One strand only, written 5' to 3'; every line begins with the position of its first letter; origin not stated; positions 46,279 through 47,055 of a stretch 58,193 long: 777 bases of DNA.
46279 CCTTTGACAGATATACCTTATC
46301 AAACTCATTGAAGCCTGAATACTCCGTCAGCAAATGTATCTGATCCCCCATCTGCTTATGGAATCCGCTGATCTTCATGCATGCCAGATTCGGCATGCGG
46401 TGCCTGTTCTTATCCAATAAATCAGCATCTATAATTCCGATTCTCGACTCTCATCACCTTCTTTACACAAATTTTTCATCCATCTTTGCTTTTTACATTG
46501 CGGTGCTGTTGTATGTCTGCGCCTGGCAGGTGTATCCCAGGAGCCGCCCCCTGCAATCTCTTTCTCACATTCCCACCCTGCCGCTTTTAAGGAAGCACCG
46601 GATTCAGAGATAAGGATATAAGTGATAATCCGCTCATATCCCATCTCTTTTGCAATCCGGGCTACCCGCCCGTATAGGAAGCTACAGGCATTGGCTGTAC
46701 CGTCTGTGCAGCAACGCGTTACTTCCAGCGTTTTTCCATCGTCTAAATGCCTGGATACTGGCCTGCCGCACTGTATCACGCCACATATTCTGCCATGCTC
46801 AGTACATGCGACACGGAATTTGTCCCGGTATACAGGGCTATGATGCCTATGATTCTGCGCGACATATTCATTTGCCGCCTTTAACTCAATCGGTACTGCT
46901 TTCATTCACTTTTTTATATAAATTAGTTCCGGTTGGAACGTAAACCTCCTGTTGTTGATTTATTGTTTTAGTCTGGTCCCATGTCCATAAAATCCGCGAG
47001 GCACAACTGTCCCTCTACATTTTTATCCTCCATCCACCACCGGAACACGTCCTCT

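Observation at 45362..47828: PAPS-reductase-like, GNAT-like and radical-SAM trio: candidate nucleic-acid modification module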

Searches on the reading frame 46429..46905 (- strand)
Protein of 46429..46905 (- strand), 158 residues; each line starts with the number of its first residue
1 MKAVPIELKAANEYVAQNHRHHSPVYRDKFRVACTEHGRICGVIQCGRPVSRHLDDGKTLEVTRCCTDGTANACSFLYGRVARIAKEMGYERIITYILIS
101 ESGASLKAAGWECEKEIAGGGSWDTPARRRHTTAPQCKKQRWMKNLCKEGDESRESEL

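Call 3: search_protein_families(library=pfam, proteins=[window:46429-46905:-], max_evalue=0.01)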
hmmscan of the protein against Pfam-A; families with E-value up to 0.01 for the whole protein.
window:46429-46905:- (158 aa): 0 families

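Call 4: search_protein_families(library=ncbifam, proteins=[window:46429-46905:-], max_evalue=0.01)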
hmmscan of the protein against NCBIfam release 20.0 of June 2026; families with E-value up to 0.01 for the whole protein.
window:46429-46905:- (158 aa): 1 family
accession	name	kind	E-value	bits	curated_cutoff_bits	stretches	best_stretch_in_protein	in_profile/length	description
NF045478.1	XF1762_fam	equivalog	3.8e-65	218.1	50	1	3-143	2-143/143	XF1762 family protein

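Call 5: search_protein_families(library=phrogs, proteins=[window:46429-46905:-], max_evalue=0.01)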
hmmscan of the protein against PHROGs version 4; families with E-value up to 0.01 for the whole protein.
window:46429-46905:- (158 aa): 1 family
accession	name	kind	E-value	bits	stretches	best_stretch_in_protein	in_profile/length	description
phrog_1384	-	other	1.8e-37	130.1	1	4-140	24-176/245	Mom-like DNA modification protein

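Call 6: search_protein_families(library=padloc, proteins=[window:46429-46905:-], max_evalue=0.01)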
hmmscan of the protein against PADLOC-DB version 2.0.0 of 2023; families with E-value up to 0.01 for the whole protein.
window:46429-46905:- (158 aa): 0 families

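Call 8: search_solved_structures(query=window:46429-46905:-, max_evalue=1, show_alignments=2)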
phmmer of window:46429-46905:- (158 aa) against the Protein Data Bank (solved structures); distinct sequences matched with E-value up to 1: 2.
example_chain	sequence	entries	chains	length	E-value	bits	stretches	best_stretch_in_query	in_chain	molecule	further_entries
3p5m_A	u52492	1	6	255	0.79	12.8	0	70-112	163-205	Enoyl-CoA hydratase/isomerase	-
7w8a_A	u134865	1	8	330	0.96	12.5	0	50-112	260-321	lactate dehydrogenase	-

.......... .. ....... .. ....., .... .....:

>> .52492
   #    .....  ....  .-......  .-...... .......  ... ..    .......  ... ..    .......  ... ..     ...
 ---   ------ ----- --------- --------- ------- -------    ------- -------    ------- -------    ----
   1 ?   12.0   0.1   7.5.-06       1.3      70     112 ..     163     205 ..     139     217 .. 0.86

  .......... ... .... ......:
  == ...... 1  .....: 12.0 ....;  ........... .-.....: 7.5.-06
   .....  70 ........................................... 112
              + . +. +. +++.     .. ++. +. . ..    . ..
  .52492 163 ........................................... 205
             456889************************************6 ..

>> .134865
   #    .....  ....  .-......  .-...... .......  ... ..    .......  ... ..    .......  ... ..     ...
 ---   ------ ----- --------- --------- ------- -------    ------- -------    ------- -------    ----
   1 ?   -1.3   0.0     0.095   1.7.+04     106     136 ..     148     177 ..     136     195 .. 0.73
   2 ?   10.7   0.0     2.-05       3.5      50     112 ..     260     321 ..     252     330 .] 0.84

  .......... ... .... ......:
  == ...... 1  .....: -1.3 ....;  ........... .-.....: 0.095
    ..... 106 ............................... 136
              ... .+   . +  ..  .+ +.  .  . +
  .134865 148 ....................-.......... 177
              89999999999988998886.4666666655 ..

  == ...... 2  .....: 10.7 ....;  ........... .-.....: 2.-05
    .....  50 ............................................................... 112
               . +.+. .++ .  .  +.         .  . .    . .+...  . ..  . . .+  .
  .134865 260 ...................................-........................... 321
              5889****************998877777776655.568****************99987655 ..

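Call 13: search_dna_similar(query=window:46429-46905:-, collection=phages, mode=protein, max_rows=40, rows=spread)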
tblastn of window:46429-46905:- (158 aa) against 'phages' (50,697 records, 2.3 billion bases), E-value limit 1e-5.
Records with a match: 32; places in all: 32; records where one place covers at least 80% of the query: 25.
Best place of each record, by identity: <60% 32.
By first word of the organism name: Burkholderia 6; Mycobacterium 6; Escherichia 4; Bacteriophage 3; Microbacterium 2; Pseudomonas 2; Synechococcus 2; Pectobacterium 2; Phage 1; Streptomyces 1; and 3 more.
By host as written in the record: - 6; Burkholderia sp. 3; Burkholderia pseudomallei 1026b 2; Pectobacterium carotovorum 2; Microbacterium nematophilum CBX102 1; Microbacterium nematophilum 1; Burkholderia pseudomallei BP82 1; Pseudomonas aeruginosa 1; and 15 more.
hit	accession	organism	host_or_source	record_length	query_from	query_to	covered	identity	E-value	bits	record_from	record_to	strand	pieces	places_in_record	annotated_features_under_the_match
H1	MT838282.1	Bacteriophage sp.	human fecal samples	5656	1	142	90%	54.9%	6e-38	142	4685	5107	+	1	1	record has no annotation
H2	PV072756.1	Burkholderia phage vB_PL1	Burkholderia sp.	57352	1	143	91%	53.0%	6e-40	147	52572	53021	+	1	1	putative Mom-like DNA modification protein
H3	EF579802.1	Microbacterium phage Min1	Microbacterium nematophilum CBX102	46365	1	142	90%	53.1%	6e-40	147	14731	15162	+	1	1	conserved phage protein | hypothetical protein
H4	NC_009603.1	Microbacterium phage Min1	Microbacterium nematophilum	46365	1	142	90%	53.1%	6e-40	147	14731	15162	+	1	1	Mom-like DNA modification protein | hypothetical protein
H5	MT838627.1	Bacteriophage sp.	human fecal samples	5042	5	142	87%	53.6%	1e-39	146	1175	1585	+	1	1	record has no annotation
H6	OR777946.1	Phage nd12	-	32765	5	149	92%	50.3%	5e-38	142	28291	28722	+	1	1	hypothetical protein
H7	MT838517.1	Bacteriophage sp.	human fecal samples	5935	2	146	92%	49.3%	9e-35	132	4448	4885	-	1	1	record has no annotation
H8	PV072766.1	Burkholderia phage vB_E253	Burkholderia sp.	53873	1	143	91%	49.6%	2e-37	140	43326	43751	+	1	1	Mom-like DNA modification protein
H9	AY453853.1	Burkholderia phage phi1026b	Burkholderia pseudomallei 1026b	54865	1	143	91%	49.6%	2e-37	140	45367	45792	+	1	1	gp66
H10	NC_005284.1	Burkholderia phage phi1026b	Burkholderia pseudomallei 1026b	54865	1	143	91%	49.6%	2e-37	140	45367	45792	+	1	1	Mom-like DNA modification protein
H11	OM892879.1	Burkholderia phage PhiBP82.1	Burkholderia pseudomallei BP82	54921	1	143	91%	49.6%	2e-37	140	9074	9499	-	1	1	hypothetical protein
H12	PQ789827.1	Burkholderia phage vB_PR2b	Burkholderia sp.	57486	1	143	91%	49.6%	2e-37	140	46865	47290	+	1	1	Mom-like DNA modification protein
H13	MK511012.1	Pseudomonas phage vB_Pae_BR153a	Pseudomonas aeruginosa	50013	5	142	87%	50.4%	2e-33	129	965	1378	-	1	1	hypothetical protein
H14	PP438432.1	Synechococcus phage Ssp-JY42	Synechococcus sp.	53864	6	142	87%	50.0%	1e-26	110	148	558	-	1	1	hypothetical protein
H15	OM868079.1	Synechococcus phage Yong-M4-211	Synechococcus sp. PCC 7002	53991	6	142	87%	50.0%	1e-26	110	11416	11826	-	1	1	hypothetical protein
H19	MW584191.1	Mycobacterium phage prophiGD05-2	Mycobacterium abscessus GD05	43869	5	142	87%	48.9%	2e-32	126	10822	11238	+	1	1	23: acetyltransferase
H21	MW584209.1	Mycobacterium phage prophiGD04-1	Mycobacterium abscessus GD04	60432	5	142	87%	48.2%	2e-32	126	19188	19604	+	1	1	36: acetyltransferase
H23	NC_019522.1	Pectobacterium phage ZF40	Pectobacterium carotovorum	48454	4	132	82%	51.5%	5e-32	125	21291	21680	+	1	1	Mom-like DNA modification protein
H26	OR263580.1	Streptomyces phage Samy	Streptomyces ambofaciens ATCC 23877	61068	5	146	90%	46.2%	1e-26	110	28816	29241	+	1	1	Mom-like DNA modification protein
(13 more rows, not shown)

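Call 14: get_annotated_region(hit=H10, flank=4000)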
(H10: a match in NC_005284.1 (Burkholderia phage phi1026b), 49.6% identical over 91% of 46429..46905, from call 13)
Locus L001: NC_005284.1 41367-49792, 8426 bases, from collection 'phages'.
description: Bacteriophage phi1026b, complete genome.
organism: Burkholderia phage phi1026b (NCBI taxid 2881399)
taxonomy: Viruses; Duplodnaviria; Heunggongvirae; Uroviricota; Caudoviricetes; Stanholtvirus; Stanholtvirus sv1026b
host: Burkholderia pseudomallei 1026b; source: -; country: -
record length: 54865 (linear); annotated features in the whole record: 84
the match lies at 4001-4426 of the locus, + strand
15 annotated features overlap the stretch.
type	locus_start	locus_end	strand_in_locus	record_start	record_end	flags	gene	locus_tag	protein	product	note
CDS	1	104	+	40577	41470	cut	-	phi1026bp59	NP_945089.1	gp58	putative LysR family transcriptional regulator; similar to NP_522096, ZP_00028008 and ZP_00128013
CDS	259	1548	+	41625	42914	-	-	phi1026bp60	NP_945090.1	MFS transporter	putative major facilitator family permease; similar to ZP_00028009, ZP_00128014 and NP_522097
CDS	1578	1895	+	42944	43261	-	-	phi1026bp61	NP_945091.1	gp60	hypothetical protein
CDS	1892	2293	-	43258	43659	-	-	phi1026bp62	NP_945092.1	gp61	hypothetical protein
CDS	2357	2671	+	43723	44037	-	-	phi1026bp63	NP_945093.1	transcriptional repressor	hypothetical protein; similar to NP_287263 and NP_415875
CDS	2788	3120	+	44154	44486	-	-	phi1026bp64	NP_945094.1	gp63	hypothetical protein; similar to NP_536410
CDS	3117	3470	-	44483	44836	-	-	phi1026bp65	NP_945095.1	gp64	hypothetical protein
CDS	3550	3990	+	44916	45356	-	-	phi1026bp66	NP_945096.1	CII-like transcriptional activator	hypothetical protein; similar to NP_536412, NP_718557 and NP_759092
CDS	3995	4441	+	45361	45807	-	-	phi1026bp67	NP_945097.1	Mom-like DNA modification protein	similar to NP_299051, NP_630919 and GenBank Accession number AAN62176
CDS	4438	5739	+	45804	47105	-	-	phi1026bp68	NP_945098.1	DNA methyltransferase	putative DNA methyltransferase; similar to NP_108185, NP_048873 and NP_813725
CDS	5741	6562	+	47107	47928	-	-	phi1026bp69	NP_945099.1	ParB-like partition protein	putative DNA partitioning protein; similar to NP_536415 and NP_888219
CDS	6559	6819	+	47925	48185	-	-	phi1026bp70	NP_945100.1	replication initiation protein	putative DNA replication protein; similar to NP_536416, NP_700415 and NP_599071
CDS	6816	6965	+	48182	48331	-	-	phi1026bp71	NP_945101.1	gp70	hypothetical protein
CDS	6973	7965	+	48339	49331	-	-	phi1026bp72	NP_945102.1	replication initiation O-like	hypothetical protein; similar to NP_536417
CDS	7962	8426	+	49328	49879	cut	-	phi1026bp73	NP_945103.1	Holliday junction resolvase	hypothetical protein; similar to NP_536418 and NP_471731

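Call 15: get_annotated_region(hit=H4, flank=4000)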
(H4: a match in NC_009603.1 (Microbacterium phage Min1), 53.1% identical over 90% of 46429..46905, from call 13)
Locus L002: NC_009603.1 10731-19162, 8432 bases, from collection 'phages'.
description: Microbacterium phage Min1, complete genome.
organism: Microbacterium phage Min1 (NCBI taxid 446529)
taxonomy: Viruses; Duplodnaviria; Heunggongvirae; Uroviricota; Caudoviricetes; Minunavirus; Minunavirus Min1
host: Microbacterium nematophilum; source: -; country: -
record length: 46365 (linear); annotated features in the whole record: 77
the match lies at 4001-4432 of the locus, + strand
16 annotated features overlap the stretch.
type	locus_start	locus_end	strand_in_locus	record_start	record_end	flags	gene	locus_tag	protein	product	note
CDS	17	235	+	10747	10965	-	-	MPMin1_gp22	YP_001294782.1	hypothetical protein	unnamed protein product; orf 22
CDS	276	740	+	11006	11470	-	-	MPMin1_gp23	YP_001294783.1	single-stranded DNA-binding protein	DNA binding protein; single-stranded DNA-binding proteins (SSBs) bind with high affinity to ssDNA and protect ssDNA ...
CDS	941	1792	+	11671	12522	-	-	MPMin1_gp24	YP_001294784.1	hypothetical protein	unnamed protein product; orf 24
CDS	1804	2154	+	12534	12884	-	-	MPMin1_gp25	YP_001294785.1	hypothetical protein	unnamed protein product; orf 25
CDS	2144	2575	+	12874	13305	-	-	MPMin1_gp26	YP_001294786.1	hypothetical protein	unnamed protein product; orf 26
CDS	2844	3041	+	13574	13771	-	-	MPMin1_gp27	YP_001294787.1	hypothetical protein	unnamed protein product; orf 27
CDS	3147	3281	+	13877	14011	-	-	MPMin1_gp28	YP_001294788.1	hypothetical protein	unnamed protein product; orf 28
CDS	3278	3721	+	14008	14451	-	-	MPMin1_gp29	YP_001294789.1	hypothetical protein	unnamed protein product; orf 29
CDS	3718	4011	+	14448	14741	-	-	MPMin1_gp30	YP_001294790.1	hypothetical protein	unnamed protein product; orf 30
CDS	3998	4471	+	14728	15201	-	-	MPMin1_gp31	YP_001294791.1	Mom-like DNA modification protein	Similar to gp66 Bukholderia phage phi1026b(AA23217)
CDS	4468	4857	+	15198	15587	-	-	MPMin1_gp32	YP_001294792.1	hypothetical protein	unnamed protein product; orf 32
CDS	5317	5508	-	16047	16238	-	-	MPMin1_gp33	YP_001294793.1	hypothetical protein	unnamed protein product; orf 33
CDS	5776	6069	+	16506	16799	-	-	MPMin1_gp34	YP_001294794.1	conserved phage protein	similar to putative phage protein Corynebacterium diphtheriae (CAE48705)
CDS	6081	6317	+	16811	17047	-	-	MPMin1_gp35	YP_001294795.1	hypothetical protein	unnamed protein product; orf 35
CDS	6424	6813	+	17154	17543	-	-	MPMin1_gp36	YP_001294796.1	DNA binding protein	unnamed protein product; orf 36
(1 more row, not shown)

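Call 16: get_annotated_region(hit=H23, flank=4000)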
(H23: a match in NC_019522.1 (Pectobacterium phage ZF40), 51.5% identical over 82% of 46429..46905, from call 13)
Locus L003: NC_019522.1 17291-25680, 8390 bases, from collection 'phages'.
description: Pectobacterium phage ZF40, complete genome.
organism: Pectobacterium phage ZF40 (NCBI taxid 1127516)
taxonomy: Viruses; Duplodnaviria; Heunggongvirae; Uroviricota; Caudoviricetes
host: Pectobacterium carotovorum; source: induced lysogen; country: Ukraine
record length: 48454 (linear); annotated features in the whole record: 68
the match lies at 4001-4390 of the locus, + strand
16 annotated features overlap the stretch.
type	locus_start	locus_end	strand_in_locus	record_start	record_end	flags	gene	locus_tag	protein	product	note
CDS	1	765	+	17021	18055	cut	-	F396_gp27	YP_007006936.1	DNA methyltransferase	gp27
CDS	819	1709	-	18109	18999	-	-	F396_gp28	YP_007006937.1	integrase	gp28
CDS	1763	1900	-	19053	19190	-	-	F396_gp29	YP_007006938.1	hypothetical protein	ZF40gp29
CDS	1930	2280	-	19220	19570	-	-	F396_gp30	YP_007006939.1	hypothetical protein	gp30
CDS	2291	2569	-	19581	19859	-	-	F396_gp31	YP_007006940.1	hypothetical protein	ZF40gp31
CDS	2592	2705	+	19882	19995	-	-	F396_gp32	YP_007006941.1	hypothetical protein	ZF40gp32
CDS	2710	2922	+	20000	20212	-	-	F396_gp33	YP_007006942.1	holin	gp33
CDS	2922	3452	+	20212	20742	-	-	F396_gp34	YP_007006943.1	lysozyme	gp34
CDS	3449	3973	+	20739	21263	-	-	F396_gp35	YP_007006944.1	hypothetical protein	gp35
CDS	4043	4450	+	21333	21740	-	-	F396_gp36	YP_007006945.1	Mom-like DNA modification protein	gp36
CDS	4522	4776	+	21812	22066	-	-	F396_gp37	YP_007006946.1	DNA polymerase III theta subunit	gp37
CDS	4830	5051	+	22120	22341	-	-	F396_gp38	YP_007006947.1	hypothetical protein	ZF40gp38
CDS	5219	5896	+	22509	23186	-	-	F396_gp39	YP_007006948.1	transposase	gp39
CDS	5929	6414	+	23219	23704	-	-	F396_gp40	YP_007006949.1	DUF2280 domain-containing protein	gp40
CDS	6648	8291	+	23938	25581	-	-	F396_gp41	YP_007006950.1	terminase large subunit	gp41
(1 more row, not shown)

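Call 17: get_annotated_region(hit=H26, flank=4000)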
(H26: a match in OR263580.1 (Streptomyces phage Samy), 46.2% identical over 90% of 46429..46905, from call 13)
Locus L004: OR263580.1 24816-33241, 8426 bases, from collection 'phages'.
description: Streptomyces phage Samy, complete genome.
organism: Streptomyces phage Samy (NCBI taxid 3059248)
taxonomy: Viruses; Duplodnaviria; Heunggongvirae; Uroviricota; Caudoviricetes
host: -; source: Streptomyces ambofaciens ATCC 23877; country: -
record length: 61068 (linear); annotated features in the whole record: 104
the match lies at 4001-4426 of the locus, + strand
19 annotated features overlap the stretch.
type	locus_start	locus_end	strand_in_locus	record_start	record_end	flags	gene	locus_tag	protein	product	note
CDS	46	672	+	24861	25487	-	-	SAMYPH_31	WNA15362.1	putative DNA dependent metalloprotease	related to phrog_6361 and PDB : 6MDW_A; putative DNA dependent metalloprotease related to the Sprt-like domain of ...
CDS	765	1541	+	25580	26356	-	-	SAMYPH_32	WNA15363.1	putative immunity repressor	related to phrog_29596 and phrog_19947 and to the immunity repressor of Streptomyces PhiC31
CDS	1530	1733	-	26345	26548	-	-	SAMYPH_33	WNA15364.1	hypothetical protein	not related to a phrog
CDS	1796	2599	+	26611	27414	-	-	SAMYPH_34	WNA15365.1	exonuclease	related to phrog_466 and PDB : 5ZYT_C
CDS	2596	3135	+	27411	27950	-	-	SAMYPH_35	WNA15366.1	hypothetical protein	not related to a phrog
CDS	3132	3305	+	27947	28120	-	-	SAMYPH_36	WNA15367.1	hypothetical protein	related to phrog_13316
CDS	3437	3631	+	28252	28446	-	-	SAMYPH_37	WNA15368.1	hypothetical protein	related to phrog_21570 and phrog_9170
CDS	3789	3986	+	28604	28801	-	-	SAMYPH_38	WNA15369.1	hypothetical protein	related to phrog_27777 and phrog_30347; protein of unknown function related to Streptomyces PhiC31 Gp13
CDS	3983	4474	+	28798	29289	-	-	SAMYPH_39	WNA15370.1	Mom-like DNA modification protein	related to phrog_1384 and PDB : 2VEZ_A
CDS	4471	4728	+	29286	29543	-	-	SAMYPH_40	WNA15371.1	hypothetical protein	related to phrog_3991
CDS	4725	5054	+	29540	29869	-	-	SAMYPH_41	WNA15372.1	hypothetical protein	related to phrog_2831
CDS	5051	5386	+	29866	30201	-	-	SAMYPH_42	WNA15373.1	hypothetical protein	related to phrog_29260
CDS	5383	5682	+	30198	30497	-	-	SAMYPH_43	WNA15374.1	hypothetical protein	related to phrog_14674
CDS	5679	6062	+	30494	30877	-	-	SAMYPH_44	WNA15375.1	hypothetical protein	not related to a phrog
CDS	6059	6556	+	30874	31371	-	-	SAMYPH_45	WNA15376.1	putative amidase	belong to the NLPC_P60 super family; related to phrog_1128 and PDB : 3KW0_B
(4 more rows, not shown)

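Call 23: find_homologous_proteins(query=window:46429-46905:-, max_evalue=0.001)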
Query window:46429-46905:- (158 aa): 3229 proteins with E <= 0.001 among 3273 candidates; the best 120 are listed.
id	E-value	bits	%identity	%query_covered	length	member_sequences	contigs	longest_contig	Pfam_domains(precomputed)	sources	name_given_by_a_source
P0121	3.2e-104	364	99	100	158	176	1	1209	-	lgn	-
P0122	1.2e-82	293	89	100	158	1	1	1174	-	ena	-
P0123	2.4e-82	292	86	92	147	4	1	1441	-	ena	-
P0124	1.4e-79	284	83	92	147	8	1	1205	-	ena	-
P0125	7.1e-71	255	97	73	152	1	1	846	-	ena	-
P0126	3.4e-67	243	73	92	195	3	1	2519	-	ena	-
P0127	1.2e-66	241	72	92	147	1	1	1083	-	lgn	-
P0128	2.9e-66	240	73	92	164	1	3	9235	-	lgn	-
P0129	1.2e-65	238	72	92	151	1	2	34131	-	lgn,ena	-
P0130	3.9e-65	237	71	92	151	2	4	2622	-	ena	-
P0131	5.8e-65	236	71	94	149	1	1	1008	-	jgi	-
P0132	6.2e-65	236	69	94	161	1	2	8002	-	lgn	-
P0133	1.2e-64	235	72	92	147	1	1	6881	-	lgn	-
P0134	1.6e-64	235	69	92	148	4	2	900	-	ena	-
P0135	1.8e-64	234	71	92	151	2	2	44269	-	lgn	-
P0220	2.7e-59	218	64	94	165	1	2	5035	PF25680.2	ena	-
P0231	7.3e-59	216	65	92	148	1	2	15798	PF25680.2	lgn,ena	-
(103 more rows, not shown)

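Call 29: search_solved_structures(query=A1, max_evalue=10, show_alignments=3)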
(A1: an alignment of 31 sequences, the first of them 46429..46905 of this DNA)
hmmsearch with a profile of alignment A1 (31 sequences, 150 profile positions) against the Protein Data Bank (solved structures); distinct sequences matched with E-value up to 10: 3.
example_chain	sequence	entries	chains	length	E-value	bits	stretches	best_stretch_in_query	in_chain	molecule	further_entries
8glt_0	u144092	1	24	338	3.1e-05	27.1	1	65-112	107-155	C3-comp_O32-15, polyalanine model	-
1d2n_A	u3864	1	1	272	0.29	14.2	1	18-62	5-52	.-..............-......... FUSION PROTEIN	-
3fxh_A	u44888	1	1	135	0.39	13.8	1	18-62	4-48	Integron gene cassette protein HFX_CASS2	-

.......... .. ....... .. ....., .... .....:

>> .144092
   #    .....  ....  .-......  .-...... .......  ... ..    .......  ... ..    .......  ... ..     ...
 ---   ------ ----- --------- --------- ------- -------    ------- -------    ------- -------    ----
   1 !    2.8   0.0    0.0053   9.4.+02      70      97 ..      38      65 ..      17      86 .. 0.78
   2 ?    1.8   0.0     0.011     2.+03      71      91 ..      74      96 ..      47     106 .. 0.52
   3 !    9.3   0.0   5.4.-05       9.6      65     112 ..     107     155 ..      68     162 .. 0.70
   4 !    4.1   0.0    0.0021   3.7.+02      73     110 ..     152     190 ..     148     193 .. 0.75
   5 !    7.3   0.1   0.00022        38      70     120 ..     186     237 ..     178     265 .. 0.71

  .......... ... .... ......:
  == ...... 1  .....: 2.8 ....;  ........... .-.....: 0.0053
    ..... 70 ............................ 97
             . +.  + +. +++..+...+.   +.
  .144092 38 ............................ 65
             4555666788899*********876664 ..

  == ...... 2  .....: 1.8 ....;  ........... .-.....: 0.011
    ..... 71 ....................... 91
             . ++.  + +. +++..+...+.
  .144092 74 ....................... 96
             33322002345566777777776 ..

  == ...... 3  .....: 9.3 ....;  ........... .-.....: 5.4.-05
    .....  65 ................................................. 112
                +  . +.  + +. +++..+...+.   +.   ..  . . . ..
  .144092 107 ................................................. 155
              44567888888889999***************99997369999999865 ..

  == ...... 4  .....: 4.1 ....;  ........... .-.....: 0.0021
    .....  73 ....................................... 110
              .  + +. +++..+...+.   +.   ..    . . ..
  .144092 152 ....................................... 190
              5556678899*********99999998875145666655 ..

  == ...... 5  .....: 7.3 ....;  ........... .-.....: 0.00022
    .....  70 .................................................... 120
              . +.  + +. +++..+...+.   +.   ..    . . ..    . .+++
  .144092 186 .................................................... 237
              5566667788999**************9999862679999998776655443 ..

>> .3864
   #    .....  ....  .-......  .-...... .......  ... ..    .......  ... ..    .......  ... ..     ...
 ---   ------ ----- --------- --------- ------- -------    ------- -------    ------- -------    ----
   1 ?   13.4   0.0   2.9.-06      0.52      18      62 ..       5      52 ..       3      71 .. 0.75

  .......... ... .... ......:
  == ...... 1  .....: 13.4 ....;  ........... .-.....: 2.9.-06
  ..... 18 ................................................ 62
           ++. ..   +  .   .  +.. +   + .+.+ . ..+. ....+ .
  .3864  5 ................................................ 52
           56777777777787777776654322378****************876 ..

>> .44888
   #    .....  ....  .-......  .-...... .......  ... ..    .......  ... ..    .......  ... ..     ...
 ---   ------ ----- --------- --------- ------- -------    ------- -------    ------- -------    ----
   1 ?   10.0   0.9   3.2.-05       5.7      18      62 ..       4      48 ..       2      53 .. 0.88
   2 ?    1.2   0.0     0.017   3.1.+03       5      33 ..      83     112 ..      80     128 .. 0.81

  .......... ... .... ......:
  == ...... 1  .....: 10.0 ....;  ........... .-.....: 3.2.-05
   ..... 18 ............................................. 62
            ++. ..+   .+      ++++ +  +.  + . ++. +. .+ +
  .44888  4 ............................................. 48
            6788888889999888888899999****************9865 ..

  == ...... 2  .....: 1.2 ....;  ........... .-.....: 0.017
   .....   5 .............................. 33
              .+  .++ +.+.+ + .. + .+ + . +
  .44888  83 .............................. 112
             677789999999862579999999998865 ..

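Call 39: search_protein_families(library=pfam, proteins=[P0220, P0231, window:46429-46905:-], max_evalue=10)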
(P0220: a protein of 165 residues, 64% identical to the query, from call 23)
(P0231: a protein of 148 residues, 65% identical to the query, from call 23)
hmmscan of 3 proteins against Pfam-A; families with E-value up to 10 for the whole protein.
P0220 (165 aa): 2 families
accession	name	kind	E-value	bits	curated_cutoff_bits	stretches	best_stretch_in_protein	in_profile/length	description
PF25680.1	Mom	-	9e-06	25.9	27.1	1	9-121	2-128/202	Mom protein family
PF13527.13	Acetyltransf_9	-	0.049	14.1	25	1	26-54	30-58/127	Acetyltransferase (GNAT) domain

P0231 (148 aa): 2 families
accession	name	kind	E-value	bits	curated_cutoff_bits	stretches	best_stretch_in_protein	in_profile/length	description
PF25680.1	Mom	-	9.1e-07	29.2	27.1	1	9-119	9-133/202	Mom protein family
PF00765.23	Autoind_synth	-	0.21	11.6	24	1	62-114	103-154/183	Autoinducer synthase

window:46429-46905:- (158 aa): 1 family
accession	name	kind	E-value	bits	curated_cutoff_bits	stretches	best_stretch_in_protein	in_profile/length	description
PF25680.1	Mom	-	0.19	11.8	27.1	1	5-80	6-91/202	Mom protein family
